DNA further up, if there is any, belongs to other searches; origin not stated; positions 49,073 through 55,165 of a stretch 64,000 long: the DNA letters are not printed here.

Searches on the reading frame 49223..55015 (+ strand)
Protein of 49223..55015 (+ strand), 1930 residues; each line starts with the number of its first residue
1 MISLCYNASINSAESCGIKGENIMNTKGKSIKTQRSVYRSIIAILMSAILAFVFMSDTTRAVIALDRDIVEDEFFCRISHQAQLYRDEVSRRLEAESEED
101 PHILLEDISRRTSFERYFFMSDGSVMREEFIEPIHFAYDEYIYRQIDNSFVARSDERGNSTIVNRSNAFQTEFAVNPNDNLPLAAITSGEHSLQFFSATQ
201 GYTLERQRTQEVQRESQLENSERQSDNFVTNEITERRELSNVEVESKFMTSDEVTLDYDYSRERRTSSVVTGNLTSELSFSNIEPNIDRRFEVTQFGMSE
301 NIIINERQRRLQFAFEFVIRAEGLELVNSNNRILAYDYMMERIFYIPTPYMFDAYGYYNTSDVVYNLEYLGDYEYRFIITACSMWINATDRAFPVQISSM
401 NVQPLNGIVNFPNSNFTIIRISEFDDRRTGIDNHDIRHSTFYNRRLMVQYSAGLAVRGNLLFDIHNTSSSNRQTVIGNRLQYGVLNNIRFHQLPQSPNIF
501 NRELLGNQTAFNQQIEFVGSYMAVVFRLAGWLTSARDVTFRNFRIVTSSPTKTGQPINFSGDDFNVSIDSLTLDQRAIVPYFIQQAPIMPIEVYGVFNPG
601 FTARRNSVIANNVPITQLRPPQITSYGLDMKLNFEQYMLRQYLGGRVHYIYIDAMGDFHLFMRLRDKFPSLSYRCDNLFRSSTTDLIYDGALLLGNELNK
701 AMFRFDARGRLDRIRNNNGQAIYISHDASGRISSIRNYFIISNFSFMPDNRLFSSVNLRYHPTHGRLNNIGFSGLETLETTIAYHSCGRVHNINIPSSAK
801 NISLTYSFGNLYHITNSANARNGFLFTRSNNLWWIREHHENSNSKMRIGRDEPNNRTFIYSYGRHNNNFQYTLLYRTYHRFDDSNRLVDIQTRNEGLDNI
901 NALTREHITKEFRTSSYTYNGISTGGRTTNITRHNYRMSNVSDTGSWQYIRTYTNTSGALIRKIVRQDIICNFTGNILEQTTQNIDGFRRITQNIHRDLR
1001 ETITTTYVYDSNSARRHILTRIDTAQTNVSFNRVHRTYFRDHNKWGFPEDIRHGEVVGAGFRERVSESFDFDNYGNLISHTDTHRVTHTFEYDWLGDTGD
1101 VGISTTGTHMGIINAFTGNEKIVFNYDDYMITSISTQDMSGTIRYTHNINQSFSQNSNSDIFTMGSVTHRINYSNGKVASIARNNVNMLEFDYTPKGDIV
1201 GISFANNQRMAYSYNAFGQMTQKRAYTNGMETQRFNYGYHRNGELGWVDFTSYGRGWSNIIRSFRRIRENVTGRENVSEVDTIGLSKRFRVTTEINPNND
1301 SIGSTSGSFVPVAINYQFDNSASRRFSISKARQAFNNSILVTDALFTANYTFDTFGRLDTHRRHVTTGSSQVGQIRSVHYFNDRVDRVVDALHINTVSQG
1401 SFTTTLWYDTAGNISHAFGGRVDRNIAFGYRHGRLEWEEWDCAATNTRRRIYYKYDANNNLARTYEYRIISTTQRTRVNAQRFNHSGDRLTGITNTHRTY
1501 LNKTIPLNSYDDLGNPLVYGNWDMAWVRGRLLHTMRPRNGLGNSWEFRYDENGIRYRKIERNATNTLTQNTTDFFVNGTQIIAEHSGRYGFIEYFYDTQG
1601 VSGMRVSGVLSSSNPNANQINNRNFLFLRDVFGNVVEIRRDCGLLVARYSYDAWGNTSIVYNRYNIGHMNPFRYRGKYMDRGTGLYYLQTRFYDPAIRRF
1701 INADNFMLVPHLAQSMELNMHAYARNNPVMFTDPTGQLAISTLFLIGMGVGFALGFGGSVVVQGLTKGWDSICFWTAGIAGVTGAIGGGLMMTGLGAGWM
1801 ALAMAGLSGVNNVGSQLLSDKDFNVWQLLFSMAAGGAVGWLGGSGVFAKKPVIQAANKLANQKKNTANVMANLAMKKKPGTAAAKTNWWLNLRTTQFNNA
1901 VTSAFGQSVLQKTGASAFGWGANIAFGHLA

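Call 55: search_protein_families(library=pfam, proteins=[window:49223-55015:+], max_evalue=0.01)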
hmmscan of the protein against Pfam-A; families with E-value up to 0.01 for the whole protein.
window:49223-55015:+ (1930 aa): 0 families

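Call 81: search_protein_families(library=padloc, proteins=[window:49292-55015:+], max_evalue=0.01)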
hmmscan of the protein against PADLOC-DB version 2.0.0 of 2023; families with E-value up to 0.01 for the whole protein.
window:49292-55015:+ (1907 aa): 0 families

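Call 82: search_protein_families(library=ncbifam, proteins=[window:49292-55015:+], max_evalue=0.01)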
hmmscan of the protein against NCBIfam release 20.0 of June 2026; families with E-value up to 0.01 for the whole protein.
window:49292-55015:+ (1907 aa): 1 family
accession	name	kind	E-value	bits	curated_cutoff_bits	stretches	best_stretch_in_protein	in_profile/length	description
TIGR03696.1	Rhs_assc_core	domain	1e-19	70.8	32.5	1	1628-1714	1-76/76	RHS repeat-associated core domain-containing protein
